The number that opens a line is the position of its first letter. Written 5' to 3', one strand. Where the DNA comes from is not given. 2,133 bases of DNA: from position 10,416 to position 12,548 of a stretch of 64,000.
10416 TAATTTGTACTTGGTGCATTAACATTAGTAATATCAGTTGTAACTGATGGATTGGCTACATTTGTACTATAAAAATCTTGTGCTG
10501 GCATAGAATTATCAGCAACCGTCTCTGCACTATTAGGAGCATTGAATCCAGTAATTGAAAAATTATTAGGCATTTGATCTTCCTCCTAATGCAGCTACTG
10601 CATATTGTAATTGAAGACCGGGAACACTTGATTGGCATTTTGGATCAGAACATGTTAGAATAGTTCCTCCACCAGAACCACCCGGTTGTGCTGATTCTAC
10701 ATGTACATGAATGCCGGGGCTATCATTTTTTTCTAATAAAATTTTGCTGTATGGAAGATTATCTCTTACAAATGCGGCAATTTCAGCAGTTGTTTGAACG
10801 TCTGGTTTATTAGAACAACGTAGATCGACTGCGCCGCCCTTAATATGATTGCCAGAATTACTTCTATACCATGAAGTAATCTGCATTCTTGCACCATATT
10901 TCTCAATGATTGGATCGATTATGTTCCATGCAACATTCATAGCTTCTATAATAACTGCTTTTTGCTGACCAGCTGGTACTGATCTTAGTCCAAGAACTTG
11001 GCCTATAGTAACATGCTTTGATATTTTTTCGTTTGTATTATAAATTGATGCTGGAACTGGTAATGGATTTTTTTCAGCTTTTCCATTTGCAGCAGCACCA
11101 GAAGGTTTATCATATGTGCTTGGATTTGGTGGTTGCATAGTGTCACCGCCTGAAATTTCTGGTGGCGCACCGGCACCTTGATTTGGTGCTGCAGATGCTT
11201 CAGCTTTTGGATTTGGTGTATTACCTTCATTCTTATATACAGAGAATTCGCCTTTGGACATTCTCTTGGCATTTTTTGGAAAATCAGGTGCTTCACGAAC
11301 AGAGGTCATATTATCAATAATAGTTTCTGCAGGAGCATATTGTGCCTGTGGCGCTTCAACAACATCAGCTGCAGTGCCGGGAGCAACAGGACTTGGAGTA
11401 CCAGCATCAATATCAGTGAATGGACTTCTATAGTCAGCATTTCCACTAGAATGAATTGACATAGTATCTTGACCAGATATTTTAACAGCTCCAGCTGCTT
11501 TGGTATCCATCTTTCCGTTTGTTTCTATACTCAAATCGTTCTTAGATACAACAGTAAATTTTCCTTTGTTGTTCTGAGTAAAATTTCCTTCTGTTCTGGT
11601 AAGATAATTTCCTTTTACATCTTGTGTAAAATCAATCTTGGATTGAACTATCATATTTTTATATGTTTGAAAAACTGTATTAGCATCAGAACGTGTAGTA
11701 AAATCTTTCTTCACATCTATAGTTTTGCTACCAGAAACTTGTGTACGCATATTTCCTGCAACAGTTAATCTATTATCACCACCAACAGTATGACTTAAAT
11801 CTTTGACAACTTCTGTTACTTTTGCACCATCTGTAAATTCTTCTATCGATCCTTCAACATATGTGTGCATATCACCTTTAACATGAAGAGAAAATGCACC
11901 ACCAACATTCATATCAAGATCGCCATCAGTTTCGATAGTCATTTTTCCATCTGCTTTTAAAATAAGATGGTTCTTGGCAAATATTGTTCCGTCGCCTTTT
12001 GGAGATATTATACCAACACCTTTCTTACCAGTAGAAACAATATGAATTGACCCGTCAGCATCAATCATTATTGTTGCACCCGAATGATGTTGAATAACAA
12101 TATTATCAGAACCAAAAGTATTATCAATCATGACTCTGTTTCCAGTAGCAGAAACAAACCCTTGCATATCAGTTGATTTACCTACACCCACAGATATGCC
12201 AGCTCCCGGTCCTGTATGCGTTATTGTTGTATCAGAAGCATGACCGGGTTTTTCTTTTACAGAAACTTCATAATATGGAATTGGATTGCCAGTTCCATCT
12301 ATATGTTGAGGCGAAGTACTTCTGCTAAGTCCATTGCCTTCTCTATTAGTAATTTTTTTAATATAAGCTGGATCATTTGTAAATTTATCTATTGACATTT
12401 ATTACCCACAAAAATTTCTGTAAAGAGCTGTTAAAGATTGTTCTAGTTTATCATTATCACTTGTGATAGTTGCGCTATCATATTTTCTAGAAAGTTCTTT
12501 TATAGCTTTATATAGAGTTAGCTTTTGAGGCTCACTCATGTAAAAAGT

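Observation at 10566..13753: Cell-puncturing apparatus split into two genes with two different peptidoglycan hydrolase domains; PAAR tip encoded far away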

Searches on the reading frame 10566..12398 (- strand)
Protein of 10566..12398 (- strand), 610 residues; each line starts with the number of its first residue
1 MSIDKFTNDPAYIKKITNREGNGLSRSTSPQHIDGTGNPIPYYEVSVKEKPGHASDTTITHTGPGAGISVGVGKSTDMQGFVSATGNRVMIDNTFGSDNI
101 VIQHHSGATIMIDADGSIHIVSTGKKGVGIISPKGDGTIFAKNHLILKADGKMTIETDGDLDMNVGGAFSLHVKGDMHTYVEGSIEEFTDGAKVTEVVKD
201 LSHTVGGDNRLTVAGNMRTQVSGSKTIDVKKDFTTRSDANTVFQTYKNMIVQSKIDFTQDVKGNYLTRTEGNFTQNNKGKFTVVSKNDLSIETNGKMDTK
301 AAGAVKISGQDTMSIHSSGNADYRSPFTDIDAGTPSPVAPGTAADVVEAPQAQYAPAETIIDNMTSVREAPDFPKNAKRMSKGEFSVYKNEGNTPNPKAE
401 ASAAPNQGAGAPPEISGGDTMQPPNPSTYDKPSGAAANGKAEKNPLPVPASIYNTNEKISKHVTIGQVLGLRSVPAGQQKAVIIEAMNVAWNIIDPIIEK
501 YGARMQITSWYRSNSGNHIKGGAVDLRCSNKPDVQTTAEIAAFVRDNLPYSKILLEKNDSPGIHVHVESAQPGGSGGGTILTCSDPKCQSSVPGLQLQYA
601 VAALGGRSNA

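Call 3: search_protein_families(library=pfam, proteins=[window:10566-12398:-], max_evalue=0.1)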
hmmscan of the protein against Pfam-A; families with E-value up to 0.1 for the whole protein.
window:10566-12398:- (610 aa): 5 families
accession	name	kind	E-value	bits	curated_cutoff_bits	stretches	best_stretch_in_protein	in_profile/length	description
PF22178.3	Gp5_trimer_C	-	5e-06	27.1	30.9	1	144-229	27-112/112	Bacteriophage T4 gp5 C-terminal trimerisation domain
PF10106.14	DUF2345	-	0.0025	18.1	30.7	0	120-174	14-67/151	Uncharacterized protein conserved in bacteria (DUF2345)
PF06715.18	Gp5_C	-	0.0033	17.9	20.4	0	200-221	2-23/24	Gp5 C-terminal repeat (3 copies)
PF08291.16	Peptidase_M15_3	-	0.018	15.6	23.2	1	489-524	27-62/108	Peptidase M15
PF14478.12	DUF4430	-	0.088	13.7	23.8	0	241-312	3-65/72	Domain of unknown function (DUF4430)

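Call 4: search_protein_families(library=phrogs, proteins=[window:10566-12398:-], max_evalue=0.01)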
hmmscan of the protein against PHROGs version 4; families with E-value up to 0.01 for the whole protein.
window:10566-12398:- (610 aa): 7 families
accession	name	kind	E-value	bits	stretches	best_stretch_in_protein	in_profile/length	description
phrog_430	-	tail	3.3e-11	43.3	1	81-314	340-567/868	baseplate hub subunit and tail lysozyme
phrog_9992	-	tail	8.1e-10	39.6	2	136-191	107-158/228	baseplate assembly protein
phrog_27932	-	tail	1.8e-08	34.1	1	90-345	547-799/855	baseplate hub subunit and tail lysozyme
phrog_24638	-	tail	9.4e-05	22.8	1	149-306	78-211/289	baseplate hub subunit and tail lysozyme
phrog_894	-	lysis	0.00015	21.9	1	478-574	65-166/389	endolysin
phrog_4011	-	tail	0.00024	21.2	1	97-286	124-301/315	baseplate protein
phrog_694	-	tail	0.00049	19.5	1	178-321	598-739/851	baseplate hub and tail lysozyme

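Call 6: search_dna_similar(query=window:10566-12398:-, collection=phages, mode=protein, max_rows=40)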
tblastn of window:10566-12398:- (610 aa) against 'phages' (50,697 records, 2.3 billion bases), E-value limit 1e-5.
Records with a match: 13; places in all: 13; records where one place covers at least 80% of the query: 1.
Best place of each record, by identity: <60% 13.
By first word of the organism name: Rhizobium 11; Pseudomonas 2.
By host as written in the record: - 4; Rhizobium sp. TUX16P 2; Rhizobium etli CFN42 2; Rhizobium leguminosarum biovar viciae VF39 2; Pseudomonas putida PpG1 2; Rhizobium phaseoli I1_18 1.
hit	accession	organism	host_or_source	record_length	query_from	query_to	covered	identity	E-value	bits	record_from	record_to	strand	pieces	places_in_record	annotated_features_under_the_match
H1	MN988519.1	Rhizobium phage RHph_I1_18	Rhizobium phaseoli I1_18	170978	1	599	98%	29.8%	8e-66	240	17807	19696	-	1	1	baseplate hub subunit and tail lysozyme protein | hypothetical protein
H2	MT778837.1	Rhizobium phage AF3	-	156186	91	353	43%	26.1%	3e-7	60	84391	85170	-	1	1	baseplate hub subunit and phage tail lysozyme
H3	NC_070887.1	Rhizobium phage AF3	-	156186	91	353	43%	26.1%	3e-7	60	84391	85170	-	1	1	baseplate hub subunit and phage tail lysozyme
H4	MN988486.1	Rhizobium phage RHph_Y68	Rhizobium sp. TUX16P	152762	85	340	42%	26.3%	4e-9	66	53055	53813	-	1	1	baseplate hub subunit and tail lysozyme protein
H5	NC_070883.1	Rhizobium phage RHph_Y68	Rhizobium sp. TUX16P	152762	85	340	42%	26.3%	4e-9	66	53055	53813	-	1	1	baseplate hub subunit and tail lysozyme protein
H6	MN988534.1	Rhizobium phage RHph_N34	Rhizobium etli CFN42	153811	91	340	41%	26.2%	3e-9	66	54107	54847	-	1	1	baseplate hub subunit and tail lysozyme protein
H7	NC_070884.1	Rhizobium phage RHph_N34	Rhizobium etli CFN42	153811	91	340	41%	26.2%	3e-9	66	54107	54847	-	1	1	baseplate hub subunit and tail lysozyme protein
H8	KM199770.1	Rhizobium phage vB_RleM_P10VF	Rhizobium leguminosarum biovar viciae ...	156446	91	353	43%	24.5%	3e-6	56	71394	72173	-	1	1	baseplate hub subunit and tail lysozyme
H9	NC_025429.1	Rhizobium phage vB_RleM_P10VF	Rhizobium leguminosarum biovar viciae ...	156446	91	353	43%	24.5%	3e-6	56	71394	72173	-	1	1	baseplate hub subunit and tail lysozyme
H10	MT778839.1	Rhizobium phage P9VFCI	-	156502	91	353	43%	24.5%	5e-6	56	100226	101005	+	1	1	baseplate hub subunit and tail lysozyme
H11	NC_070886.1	Rhizobium phage P9VFCI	-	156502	91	353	43%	24.5%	5e-6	56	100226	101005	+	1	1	baseplate hub subunit and tail lysozyme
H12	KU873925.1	Pseudomonas phage pf16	Pseudomonas putida PpG1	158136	364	567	33%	28.2%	1e-7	61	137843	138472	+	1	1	hypothetical protein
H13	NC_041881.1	Pseudomonas phage pf16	Pseudomonas putida PpG1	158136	364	567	33%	28.2%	1e-7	61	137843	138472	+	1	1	baseplate hub subunit and tail lysozyme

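Call 7: get_annotated_region(hit=H1, flank=7000)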
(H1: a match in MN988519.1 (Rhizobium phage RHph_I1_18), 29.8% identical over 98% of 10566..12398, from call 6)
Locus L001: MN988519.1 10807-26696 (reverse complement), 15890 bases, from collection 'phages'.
description: Rhizobium phage RHph_I1_18, complete genome.
organism: Rhizobium phage RHph_I1_18 (NCBI taxid 2509726)
taxonomy: Viruses; Duplodnaviria; Heunggongvirae; Uroviricota; Caudoviricetes
host: Rhizobium phaseoli I1_18; source: agricultural lands; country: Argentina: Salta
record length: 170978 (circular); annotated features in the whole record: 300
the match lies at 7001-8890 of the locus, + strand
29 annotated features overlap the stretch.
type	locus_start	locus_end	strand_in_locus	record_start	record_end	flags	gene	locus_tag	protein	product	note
CDS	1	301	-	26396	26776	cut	-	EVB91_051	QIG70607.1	hypothetical protein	-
CDS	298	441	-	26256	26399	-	-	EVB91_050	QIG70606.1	putative baseplate hub assembly catalyst protein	-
CDS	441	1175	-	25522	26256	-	-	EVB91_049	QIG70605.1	putative baseplate hub subunit protein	-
CDS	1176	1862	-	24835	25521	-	-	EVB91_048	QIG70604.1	tail tube protein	GO_function: GO:0005198 - structural molecule activity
CDS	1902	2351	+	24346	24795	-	-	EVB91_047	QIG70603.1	head completion protein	-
CDS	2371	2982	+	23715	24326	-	-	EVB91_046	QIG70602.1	DNA end protector protein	-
CDS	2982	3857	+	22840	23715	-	-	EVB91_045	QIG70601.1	baseplate tail tube cap protein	-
CDS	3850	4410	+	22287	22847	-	-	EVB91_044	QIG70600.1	baseplate wedge subunit protein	-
CDS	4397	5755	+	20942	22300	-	-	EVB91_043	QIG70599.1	structural protein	-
CDS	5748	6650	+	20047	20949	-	-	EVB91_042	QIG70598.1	baseplate hub subunit and tail lysozyme protein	-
CDS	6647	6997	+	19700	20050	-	-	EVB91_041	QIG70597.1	hypothetical protein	-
CDS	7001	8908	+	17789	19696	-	-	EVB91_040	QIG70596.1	baseplate hub subunit and tail lysozyme protein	-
CDS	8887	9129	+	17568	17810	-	-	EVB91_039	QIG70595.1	hypothetical protein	-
CDS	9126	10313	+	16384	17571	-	-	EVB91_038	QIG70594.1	hypothetical protein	-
CDS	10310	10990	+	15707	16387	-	-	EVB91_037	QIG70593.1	DUF2829 domain-containing protein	-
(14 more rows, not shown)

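Call 8: get_annotated_region(hit=H13, flank=6000)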
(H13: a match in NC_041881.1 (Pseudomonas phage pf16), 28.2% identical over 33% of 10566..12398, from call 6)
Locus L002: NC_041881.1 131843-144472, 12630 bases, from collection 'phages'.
description: Pseudomonas phage pf16, complete genome.
organism: Pseudomonas phage pf16 (NCBI taxid 1815630)
taxonomy: Viruses; Duplodnaviria; Heunggongvirae; Uroviricota; Caudoviricetes; Chakrabartyvirus; Chakrabartyvirus pf16
host: Pseudomonas putida PpG1; source: -; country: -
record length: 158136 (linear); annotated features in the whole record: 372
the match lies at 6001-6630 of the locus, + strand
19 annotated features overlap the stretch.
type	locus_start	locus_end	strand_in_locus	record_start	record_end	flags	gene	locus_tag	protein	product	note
CDS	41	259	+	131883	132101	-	-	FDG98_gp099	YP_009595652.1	hypothetical protein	pf16_gp199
CDS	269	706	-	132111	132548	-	-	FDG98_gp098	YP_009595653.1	hypothetical protein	pf16_gp200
CDS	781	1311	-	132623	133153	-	-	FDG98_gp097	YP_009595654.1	hypothetical protein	pf16_gp201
CDS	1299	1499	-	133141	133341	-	-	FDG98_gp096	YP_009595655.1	hypothetical protein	pf16_gp202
CDS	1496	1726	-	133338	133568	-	-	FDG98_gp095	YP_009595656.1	hypothetical protein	pf16_gp203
regulatory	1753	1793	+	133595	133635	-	-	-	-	promoter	putative Sigma70 promoter element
regulatory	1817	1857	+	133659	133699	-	-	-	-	promoter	putative Sigma70 promoter element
CDS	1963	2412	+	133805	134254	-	-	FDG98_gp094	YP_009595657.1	head closure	pf16_gp204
CDS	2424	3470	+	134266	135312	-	-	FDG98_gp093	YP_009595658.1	hypothetical protein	pf16_gp205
CDS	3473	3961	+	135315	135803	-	-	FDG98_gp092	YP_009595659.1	baseplate wedge subunit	pf16_gp206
CDS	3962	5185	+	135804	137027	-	-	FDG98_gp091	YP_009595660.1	tail protein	pf16_gp207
CDS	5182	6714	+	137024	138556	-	-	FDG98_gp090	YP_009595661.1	baseplate hub subunit and tail lysozyme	pf16_gp208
CDS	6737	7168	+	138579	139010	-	-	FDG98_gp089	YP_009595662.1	hypothetical protein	pf16_gp209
CDS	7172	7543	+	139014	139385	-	-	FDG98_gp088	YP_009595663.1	baseplate wedge subunit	pf16_gp210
CDS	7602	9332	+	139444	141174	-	-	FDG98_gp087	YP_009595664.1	baseplate wedge subunit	pf16_gp211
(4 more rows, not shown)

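Call 12: search_solved_structures(query=window:10566-12398:-, max_evalue=1, show_alignments=3)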
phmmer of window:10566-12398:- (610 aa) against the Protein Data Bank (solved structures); distinct sequences matched with E-value up to 1: 18.
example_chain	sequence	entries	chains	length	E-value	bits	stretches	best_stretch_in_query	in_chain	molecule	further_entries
9f4a_BB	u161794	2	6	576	0.00037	22.5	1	114-206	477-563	Baseplate central spike protein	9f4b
3a1m_A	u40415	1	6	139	0.058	15.3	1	149-229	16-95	chimera of thrombin cleavage site, Tail-associated lysozyme, Fibritin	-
4jj2_A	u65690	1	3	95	0.067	15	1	149-228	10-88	Tail-associated lysozyme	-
6p20_A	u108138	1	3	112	0.077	14.9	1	134-241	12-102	Baseplate central spike complex protein gp5,PHIKZ164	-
4osd_A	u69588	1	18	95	0.079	14.8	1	150-228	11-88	Tail-associated lysozyme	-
1k28_A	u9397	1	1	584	0.084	14.7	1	184-311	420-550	TAIL-ASSOCIATED LYSOZYME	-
1wth_A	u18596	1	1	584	0.084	14.7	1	184-311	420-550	Tail-associated lysozyme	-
2z6b_A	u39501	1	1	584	0.084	14.7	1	184-311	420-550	Tail-associated lysozyme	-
4ku0_A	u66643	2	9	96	0.091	14.6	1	150-228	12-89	Tail-associated lysozyme | Baseplate central spike complex protein gp5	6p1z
1pdl_A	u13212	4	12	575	0.095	14.5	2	135-228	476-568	Tail-associated lysozyme | Peptidoglycan hydrolase gp5 | gp5, baseplate central spike protein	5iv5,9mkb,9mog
4uhv_A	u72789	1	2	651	0.12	14.2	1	108-185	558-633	VGRG1, VALINE-GLYCINE REPEAT PROTEIN G1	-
4jiv_A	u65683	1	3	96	0.13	14.1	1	205-265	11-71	Tail-associated lysozyme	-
6p22_A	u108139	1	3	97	0.13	14.1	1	166-238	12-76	CHIMERA OF CENTRAL SPIKE PROTEINS GP5 FROM PHAGE T4 AND PVC8 FROM PVC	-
28yn_A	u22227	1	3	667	0.16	13.8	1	109-185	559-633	Type VI secretion system spike protein VgrG1a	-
7b5h_AJ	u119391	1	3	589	0.16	13.8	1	230-325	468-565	All3320 protein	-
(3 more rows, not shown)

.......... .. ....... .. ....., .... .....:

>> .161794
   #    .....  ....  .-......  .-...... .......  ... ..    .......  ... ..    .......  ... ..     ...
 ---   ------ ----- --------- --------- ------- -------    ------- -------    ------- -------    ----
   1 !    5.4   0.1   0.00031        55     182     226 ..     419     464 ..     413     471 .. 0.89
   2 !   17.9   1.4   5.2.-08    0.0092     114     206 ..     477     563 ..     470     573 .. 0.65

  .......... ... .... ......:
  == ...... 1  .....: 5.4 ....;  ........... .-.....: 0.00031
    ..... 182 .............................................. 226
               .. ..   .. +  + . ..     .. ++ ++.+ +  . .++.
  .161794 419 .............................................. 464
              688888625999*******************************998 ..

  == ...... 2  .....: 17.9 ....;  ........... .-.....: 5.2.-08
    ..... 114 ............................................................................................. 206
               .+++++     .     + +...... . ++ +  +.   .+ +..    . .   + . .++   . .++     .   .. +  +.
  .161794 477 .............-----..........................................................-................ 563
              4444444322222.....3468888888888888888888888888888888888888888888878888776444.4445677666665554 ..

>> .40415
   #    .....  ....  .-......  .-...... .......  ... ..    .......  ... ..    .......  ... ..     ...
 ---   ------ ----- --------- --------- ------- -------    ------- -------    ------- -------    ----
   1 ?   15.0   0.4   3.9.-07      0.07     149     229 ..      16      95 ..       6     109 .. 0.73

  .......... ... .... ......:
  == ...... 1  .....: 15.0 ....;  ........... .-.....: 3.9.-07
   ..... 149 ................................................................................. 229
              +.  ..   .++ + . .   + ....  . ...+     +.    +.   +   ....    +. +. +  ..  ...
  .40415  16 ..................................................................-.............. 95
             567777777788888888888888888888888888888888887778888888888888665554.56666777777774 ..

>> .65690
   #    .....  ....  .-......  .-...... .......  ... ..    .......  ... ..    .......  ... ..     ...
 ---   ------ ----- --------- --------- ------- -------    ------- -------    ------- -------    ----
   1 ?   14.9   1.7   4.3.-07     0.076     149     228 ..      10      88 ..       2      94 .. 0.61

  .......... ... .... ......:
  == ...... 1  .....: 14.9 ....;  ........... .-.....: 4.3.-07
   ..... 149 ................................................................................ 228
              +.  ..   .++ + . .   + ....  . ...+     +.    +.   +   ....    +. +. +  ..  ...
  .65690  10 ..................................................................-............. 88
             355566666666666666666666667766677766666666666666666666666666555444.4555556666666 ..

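Call 15: find_homologous_proteins(query=window:10566-12398:-, max_evalue=0.001)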
Query window:10566-12398:- (610 aa): 94 proteins with E <= 0.001 among 8000 candidates.
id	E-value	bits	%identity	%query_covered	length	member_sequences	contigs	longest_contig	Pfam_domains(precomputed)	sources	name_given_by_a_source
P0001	0.0e+0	1363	100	100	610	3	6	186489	PF22178.4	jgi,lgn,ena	jgi:hypothetical protein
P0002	0.0e+0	1113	81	100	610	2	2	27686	PF10106.15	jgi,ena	jgi:hypothetical protein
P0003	0.0e+0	1110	81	100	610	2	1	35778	PF22178.4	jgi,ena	jgi:hypothetical protein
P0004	0.0e+0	1080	79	100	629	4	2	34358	-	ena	-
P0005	0.0e+0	1070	76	100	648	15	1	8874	PF10106.15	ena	-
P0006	0.0e+0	1064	77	100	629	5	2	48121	PF10106.15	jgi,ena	jgi:hypothetical protein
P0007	0.0e+0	1056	76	100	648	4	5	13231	PF10106.15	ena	-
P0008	0.0e+0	1046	77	100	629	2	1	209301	PF22178.4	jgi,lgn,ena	jgi:hypothetical protein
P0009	0.0e+0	1024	74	100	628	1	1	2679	PF10106.15,PF22178.4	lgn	-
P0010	0.0e+0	1024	74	100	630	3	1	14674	PF10106.15,PF22178.4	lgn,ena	-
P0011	0.0e+0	1018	75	100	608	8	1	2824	PF10106.15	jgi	jgi:hypothetical protein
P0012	4.2e-298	1008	74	100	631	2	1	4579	PF22178.4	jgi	jgi:hypothetical protein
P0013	2.5e-294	996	70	100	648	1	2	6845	PF06715.19,PF22178.4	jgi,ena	jgi:hypothetical protein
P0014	2.5e-294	996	66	100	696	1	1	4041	PF22178.4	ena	-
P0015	8.2e-293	991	66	100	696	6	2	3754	PF10106.15,PF22178.4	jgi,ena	jgi:hypothetical protein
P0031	2.6e-220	751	57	100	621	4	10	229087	-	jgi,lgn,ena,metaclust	metaclust:\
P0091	2.1e-111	392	37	99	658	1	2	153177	PF10106.15,PF22178.4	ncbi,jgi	jgi:hypothetical protein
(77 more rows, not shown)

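Call 17: search_solved_structures(query=A1, max_evalue=10, show_alignments=0)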
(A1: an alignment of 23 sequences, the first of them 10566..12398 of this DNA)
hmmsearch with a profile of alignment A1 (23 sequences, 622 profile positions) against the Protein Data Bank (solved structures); distinct sequences matched with E-value up to 10: 48.
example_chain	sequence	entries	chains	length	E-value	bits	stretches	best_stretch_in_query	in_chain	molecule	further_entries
9f4a_BB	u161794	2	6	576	1.5e-06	30.4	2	157-233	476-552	Baseplate central spike protein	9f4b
6p20_A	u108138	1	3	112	5.1e-06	28.7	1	171-264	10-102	Baseplate central spike complex protein gp5,PHIKZ164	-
4jiv_A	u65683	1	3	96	6.5e-06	28.4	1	171-250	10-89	Tail-associated lysozyme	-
4jiw_A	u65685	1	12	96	1.5e-05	27.1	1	171-241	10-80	Tail-associated lysozyme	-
6p22_A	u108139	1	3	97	1.7e-05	26.9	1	171-241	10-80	CHIMERA OF CENTRAL SPIKE PROTEINS GP5 FROM PHAGE T4 AND PVC8 FROM PVC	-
4jj2_A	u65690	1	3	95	1.9e-05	26.8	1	171-242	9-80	Tail-associated lysozyme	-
4osd_A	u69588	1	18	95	1.9e-05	26.8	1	171-242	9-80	Tail-associated lysozyme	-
4ku0_A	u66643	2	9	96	2.1e-05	26.6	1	171-242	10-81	Tail-associated lysozyme | Baseplate central spike complex protein gp5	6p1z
3a1m_A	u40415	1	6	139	2.5e-05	26.4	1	172-242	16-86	chimera of thrombin cleavage site, Tail-associated lysozyme, Fibritin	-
9gtr_q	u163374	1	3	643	3.4e-05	26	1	243-338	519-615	Gp5/Type VI secretion system Vgr protein OB-fold domain-containing protein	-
6p2a_A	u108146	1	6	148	0.00013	24.1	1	171-236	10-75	CHIMERA OF BACTERIOPHAGE OBP GP146 AND A T4 GP5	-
9jg8_G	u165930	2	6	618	0.00013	24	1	147-256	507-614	Type VI secretion system spike protein VgrG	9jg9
8gra_I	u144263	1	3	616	0.00015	23.8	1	214-334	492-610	Type VI secretion system spike protein VgrG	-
8kea_D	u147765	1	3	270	0.00018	23.6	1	187-261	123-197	central spike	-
1k28_A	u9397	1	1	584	0.00056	22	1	158-241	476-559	TAIL-ASSOCIATED LYSOZYME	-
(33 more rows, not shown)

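Call 18: find_encoding_contigs(protein=P0001, flank=3000, max_places=4)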
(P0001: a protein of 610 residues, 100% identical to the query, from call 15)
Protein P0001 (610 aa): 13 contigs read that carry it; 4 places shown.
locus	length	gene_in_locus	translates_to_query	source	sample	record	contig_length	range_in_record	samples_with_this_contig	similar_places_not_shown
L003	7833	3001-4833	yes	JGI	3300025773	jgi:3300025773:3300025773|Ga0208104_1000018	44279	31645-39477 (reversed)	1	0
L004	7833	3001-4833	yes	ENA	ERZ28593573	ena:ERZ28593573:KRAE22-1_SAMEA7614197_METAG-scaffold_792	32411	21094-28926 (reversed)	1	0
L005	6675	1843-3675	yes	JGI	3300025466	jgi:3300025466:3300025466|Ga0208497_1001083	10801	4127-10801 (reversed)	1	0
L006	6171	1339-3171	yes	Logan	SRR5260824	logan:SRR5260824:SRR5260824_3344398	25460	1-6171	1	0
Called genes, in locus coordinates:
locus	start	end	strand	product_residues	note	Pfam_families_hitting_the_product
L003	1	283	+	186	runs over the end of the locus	PF11246:Phage_gp53 (weak)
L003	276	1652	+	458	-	-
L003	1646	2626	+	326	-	PF06714:Gp5_OB (faint), PF18013:Phage_lysozyme2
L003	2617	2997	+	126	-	-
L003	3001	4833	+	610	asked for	PF22178:Gp5_trimer_C (weak)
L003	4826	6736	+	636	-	-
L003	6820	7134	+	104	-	PF04965:GPW_gp25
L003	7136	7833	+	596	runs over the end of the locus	PF21379:Gp6-like_1st, PF21871:Gp6_C-III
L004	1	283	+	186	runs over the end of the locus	PF11246:Phage_gp53 (weak)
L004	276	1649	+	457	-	-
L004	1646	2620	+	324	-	PF06714:Gp5_OB (faint), PF18013:Phage_lysozyme2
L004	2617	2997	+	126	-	-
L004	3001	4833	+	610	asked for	PF22178:Gp5_trimer_C (weak)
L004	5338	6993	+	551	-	-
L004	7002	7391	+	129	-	PF04965:GPW_gp25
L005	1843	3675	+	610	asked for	PF22178:Gp5_trimer_C (weak)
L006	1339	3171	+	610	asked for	PF22178:Gp5_trimer_C (weak)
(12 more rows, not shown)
